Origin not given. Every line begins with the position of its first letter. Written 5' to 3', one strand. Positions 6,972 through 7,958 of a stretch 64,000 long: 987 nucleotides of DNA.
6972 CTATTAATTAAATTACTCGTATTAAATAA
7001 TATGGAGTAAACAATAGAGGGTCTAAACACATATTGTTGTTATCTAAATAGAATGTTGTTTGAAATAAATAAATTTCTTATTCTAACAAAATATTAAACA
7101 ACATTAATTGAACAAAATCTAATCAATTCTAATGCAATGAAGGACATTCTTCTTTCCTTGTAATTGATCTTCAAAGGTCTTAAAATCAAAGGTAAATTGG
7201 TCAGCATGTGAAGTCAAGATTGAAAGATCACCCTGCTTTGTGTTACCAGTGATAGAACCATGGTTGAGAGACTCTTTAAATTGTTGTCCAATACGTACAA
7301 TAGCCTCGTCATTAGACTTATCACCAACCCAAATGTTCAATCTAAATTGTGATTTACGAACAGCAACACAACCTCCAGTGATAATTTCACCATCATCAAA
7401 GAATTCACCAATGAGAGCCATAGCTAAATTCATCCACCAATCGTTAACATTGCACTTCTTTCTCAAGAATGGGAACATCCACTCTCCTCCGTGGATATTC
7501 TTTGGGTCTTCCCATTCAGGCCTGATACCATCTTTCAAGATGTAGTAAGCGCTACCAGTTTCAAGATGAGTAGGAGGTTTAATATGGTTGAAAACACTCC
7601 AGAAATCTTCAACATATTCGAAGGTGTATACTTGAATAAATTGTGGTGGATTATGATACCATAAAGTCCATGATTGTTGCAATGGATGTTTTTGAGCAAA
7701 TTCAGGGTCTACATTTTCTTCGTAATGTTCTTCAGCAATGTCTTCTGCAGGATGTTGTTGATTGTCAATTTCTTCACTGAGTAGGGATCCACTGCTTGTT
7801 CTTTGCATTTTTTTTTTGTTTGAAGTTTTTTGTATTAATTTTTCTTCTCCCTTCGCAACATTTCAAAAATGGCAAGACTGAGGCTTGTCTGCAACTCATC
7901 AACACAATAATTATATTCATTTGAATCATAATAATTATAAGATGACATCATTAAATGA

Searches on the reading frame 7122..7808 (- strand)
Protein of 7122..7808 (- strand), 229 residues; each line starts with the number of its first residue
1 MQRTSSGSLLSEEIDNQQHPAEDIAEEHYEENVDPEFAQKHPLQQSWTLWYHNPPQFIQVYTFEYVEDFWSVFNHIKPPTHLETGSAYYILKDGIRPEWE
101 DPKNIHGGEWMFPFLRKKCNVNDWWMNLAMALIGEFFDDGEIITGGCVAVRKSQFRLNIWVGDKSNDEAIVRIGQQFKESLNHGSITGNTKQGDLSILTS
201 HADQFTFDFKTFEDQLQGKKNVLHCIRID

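Call 37: search_protein_families(library=pfam, proteins=[window:7122-7808:-], max_evalue=0.01)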
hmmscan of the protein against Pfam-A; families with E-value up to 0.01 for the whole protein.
window:7122-7808:- (229 aa): 1 family
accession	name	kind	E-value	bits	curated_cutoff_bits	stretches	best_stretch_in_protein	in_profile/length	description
PF01652.23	IF4E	-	1.4e-43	148.8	28.7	1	42-183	1-150/158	Eukaryotic initiation factor 4E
